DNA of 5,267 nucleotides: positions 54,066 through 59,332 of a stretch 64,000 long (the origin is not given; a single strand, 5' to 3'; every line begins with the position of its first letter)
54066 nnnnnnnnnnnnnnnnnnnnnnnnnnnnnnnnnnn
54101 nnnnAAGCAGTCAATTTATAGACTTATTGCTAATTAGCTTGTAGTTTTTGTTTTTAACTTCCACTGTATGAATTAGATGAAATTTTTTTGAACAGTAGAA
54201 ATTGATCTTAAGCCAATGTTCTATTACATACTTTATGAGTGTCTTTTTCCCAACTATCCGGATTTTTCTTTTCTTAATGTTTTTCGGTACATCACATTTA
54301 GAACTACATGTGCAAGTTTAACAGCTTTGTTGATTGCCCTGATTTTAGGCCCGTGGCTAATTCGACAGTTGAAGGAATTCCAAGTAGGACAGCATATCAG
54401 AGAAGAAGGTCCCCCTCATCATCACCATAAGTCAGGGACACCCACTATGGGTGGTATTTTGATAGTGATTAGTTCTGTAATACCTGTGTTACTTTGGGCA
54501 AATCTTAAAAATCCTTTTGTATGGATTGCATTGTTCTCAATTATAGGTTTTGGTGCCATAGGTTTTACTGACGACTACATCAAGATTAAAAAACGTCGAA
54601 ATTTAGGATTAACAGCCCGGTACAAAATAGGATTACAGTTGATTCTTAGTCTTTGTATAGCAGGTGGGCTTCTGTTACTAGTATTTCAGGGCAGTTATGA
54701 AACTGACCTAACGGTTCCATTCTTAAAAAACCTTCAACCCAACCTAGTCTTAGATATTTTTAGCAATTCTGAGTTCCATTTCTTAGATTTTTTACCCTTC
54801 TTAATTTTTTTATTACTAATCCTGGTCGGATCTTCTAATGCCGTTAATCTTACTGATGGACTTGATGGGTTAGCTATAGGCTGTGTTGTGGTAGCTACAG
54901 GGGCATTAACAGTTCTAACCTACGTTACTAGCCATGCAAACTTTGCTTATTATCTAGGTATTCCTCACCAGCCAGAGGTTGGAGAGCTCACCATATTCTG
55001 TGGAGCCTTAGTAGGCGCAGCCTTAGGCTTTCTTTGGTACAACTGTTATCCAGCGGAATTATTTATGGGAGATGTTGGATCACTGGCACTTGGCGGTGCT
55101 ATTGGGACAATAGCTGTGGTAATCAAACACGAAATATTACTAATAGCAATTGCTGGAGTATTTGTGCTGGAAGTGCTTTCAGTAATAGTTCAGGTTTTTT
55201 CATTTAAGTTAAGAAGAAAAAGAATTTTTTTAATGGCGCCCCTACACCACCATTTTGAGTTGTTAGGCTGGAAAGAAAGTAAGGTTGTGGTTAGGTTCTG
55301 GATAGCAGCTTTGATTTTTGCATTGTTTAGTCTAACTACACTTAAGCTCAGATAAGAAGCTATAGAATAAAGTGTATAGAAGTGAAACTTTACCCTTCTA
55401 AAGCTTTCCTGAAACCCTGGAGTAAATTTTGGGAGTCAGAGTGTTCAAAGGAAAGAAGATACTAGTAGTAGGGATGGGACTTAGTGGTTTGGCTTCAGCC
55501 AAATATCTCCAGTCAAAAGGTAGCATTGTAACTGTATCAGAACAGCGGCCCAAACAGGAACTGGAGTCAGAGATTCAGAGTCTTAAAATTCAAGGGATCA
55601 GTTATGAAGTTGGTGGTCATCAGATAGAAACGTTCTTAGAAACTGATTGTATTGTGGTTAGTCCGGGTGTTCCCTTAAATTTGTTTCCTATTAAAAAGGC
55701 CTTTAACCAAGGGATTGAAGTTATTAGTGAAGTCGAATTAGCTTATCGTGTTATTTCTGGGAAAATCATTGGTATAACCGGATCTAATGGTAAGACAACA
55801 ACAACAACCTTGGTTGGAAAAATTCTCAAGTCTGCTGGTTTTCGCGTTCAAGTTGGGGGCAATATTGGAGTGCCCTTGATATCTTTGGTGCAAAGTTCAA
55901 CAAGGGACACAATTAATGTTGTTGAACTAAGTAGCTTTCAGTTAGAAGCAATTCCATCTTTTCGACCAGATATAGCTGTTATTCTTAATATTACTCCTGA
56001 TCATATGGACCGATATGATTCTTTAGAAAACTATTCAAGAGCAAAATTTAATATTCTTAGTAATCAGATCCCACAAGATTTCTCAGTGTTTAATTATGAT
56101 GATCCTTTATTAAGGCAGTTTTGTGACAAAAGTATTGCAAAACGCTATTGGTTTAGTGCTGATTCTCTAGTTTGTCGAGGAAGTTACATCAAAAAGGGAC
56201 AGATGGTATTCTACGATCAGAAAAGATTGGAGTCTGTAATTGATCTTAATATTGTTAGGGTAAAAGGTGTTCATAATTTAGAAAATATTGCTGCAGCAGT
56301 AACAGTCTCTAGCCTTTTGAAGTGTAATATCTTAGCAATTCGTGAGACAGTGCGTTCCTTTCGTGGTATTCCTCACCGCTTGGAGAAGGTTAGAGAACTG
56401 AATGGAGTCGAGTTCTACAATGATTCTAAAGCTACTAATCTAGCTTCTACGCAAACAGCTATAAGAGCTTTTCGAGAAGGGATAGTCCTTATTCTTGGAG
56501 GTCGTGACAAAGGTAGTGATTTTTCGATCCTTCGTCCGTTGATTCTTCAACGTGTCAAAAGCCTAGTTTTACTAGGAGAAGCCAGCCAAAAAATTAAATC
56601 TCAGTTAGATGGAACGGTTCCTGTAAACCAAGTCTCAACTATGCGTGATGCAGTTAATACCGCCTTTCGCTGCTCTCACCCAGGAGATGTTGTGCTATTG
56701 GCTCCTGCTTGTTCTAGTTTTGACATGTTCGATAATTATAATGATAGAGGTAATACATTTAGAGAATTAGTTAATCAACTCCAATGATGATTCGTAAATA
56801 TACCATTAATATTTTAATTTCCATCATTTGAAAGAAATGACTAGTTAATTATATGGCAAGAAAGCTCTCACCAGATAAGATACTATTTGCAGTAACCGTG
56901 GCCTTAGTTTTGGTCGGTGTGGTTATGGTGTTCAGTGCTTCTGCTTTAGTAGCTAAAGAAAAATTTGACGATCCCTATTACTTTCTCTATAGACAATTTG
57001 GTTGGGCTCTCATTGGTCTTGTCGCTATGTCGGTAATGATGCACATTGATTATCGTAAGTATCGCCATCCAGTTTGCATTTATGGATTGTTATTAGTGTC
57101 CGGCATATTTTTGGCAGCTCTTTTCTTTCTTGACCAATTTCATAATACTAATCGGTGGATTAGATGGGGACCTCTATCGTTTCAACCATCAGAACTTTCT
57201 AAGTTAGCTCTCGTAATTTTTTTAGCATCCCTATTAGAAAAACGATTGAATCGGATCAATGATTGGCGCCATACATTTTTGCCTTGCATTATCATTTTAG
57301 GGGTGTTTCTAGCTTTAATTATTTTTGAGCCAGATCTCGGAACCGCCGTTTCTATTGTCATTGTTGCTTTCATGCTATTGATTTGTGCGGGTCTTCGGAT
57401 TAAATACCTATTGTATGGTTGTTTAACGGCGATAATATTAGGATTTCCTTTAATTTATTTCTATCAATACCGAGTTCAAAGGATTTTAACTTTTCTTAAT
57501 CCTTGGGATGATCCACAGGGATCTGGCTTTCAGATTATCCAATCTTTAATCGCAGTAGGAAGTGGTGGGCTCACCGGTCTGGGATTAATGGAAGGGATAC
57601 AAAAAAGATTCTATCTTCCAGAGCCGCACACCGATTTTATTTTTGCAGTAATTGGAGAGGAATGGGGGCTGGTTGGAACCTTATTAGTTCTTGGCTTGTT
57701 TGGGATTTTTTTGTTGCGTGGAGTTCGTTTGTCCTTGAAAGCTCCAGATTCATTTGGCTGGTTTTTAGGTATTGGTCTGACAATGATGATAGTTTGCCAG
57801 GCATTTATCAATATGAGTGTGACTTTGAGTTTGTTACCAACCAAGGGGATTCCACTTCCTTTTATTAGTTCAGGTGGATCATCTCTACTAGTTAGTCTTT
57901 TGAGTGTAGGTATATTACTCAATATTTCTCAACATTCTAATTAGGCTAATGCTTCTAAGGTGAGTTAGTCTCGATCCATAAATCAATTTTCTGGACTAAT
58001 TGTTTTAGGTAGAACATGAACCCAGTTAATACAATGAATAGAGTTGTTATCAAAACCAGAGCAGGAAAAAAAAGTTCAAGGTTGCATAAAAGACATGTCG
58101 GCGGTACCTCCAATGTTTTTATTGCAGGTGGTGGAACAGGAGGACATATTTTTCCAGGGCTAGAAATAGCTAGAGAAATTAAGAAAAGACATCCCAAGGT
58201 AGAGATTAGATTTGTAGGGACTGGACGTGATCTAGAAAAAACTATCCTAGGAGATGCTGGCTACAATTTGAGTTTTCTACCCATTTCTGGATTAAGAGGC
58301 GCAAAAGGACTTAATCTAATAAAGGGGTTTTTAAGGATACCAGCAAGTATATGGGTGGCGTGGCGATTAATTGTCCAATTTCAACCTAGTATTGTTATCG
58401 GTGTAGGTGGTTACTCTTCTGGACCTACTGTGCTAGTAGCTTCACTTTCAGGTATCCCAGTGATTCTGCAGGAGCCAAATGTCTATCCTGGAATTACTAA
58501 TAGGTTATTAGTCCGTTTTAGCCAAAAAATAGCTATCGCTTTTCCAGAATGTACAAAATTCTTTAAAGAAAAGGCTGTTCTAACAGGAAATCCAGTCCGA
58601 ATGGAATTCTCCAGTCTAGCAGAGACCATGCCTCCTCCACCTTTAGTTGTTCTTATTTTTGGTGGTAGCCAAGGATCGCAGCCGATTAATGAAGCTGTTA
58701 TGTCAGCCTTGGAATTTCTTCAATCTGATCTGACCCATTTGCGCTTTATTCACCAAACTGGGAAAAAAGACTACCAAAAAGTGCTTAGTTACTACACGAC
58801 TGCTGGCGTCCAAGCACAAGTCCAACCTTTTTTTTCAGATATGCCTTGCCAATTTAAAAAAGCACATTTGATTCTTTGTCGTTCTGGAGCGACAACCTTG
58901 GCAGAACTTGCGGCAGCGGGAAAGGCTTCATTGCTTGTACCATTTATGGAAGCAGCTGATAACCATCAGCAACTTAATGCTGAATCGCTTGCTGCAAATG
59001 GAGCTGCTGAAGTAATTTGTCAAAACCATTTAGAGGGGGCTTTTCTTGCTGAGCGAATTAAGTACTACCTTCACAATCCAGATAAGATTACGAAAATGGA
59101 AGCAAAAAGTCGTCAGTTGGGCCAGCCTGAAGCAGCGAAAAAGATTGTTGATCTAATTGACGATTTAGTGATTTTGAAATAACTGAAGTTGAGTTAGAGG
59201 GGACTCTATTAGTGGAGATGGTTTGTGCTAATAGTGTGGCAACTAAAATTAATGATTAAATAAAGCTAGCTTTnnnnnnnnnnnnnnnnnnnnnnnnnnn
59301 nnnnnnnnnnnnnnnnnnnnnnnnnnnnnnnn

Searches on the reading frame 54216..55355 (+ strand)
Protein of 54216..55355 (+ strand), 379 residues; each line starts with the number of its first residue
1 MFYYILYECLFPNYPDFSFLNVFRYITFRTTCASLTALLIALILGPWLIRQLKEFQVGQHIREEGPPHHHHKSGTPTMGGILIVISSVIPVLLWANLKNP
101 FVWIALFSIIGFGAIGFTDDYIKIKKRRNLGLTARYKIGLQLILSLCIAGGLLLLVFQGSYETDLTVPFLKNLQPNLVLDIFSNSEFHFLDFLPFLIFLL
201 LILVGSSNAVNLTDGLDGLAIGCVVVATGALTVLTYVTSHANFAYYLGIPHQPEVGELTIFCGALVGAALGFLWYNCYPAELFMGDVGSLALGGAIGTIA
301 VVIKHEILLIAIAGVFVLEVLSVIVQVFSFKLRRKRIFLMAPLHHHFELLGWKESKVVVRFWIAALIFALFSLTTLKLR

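Call 76: search_protein_families(library=pfam, proteins=[window:54216-55355:+], max_evalue=0.0001)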
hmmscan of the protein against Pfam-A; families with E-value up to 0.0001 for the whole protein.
window:54216-55355:+ (379 aa): 2 families
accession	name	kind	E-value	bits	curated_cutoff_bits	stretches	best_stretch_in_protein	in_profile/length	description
PF00953.26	Glycos_transf_4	-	1.9e-29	103.2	27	1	103-303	2-159/160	Glycosyl transferase family 4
PF10555.14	MraY_sig1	-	5.1e-06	26.1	20.1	1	72-84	1-13/13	Phospho-N-acetylmuramoyl-pentapeptide-transferase signature 1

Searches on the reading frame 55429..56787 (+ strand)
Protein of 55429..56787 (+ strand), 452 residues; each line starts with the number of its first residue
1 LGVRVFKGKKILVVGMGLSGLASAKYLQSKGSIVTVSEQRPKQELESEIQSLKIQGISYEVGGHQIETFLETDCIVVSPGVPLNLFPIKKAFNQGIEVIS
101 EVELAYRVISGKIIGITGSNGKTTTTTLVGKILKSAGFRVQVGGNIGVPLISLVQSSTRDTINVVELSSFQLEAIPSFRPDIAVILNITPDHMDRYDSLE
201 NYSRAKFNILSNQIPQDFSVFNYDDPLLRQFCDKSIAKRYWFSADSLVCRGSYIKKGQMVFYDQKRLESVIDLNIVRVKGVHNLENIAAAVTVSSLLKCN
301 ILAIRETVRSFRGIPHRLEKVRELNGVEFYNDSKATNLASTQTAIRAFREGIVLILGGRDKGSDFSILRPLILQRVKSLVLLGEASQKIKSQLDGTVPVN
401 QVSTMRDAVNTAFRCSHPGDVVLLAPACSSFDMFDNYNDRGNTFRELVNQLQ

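Call 76: search_protein_families(library=pfam, proteins=[window:55429-56787:+], max_evalue=0.0001)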
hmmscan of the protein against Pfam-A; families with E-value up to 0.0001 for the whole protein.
window:55429-56787:+ (452 aa): 4 families
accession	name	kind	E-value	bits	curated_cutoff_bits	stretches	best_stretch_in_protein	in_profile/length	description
PF08245.18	Mur_ligase_M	-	2.8e-30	106.2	24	1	116-293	1-199/200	Mur ligase middle domain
PF21799.2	MurD-like_N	-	4.3e-17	62.6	27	1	9-99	1-87/88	Mur ligase MurD-like, N-terminal domain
PF02875.26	Mur_ligase_C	-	3.4e-15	57.4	28.4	1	316-428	1-127/127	Mur ligase, glutamate ligase domain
PF21377.3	MurD_N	-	4.9e-05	23.7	24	1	10-81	1-70/76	MurD N-terminal domain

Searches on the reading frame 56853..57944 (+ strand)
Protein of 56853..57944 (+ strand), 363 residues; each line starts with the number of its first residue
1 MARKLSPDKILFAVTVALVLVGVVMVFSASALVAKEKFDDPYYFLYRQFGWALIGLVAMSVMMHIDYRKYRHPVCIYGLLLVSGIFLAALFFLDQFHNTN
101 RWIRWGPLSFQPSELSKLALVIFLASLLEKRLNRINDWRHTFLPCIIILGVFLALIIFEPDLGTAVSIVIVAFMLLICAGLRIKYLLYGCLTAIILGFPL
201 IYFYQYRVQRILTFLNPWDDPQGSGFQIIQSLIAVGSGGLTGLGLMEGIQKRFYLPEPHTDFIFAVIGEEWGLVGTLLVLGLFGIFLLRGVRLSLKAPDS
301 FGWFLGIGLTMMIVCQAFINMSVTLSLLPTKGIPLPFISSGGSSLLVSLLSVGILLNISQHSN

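Call 76: search_protein_families(library=pfam, proteins=[window:56853-57944:+], max_evalue=0.0001)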
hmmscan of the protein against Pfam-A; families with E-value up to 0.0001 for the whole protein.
window:56853-57944:+ (363 aa): 1 family
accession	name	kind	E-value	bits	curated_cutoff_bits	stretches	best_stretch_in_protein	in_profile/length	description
PF01098.24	FTSW_RODA_SPOVE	-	2.5e-107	359.4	26.4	1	10-362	3-354/356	Cell cycle protein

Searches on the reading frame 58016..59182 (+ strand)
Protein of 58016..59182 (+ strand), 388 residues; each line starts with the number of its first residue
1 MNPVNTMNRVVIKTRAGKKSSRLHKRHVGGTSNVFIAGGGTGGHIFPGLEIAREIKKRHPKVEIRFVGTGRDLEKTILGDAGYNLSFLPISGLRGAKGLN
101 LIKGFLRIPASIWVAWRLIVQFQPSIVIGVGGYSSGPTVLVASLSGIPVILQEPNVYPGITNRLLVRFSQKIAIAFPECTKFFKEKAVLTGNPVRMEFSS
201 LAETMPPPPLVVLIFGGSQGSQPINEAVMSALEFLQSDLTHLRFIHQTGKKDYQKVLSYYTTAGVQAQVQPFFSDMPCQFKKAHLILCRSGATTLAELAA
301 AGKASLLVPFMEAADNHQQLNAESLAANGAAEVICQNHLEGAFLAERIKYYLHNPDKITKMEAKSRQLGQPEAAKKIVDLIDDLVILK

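Call 76: search_protein_families(library=pfam, proteins=[window:58016-59182:+], max_evalue=0.0001)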
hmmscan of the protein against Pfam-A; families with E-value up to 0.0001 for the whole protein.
window:58016-59182:+ (388 aa): 2 families
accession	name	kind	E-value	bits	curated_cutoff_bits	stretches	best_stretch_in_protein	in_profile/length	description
PF04101.22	Glyco_tran_28_C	-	1.5e-37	129.6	22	1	211-376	1-165/166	Glycosyltransferase family 28 C-terminal domain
PF03033.26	Glyco_transf_28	-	3.2e-27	95.7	26.2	1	34-174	1-139/139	Glycosyltransferase family 28 N-terminal domain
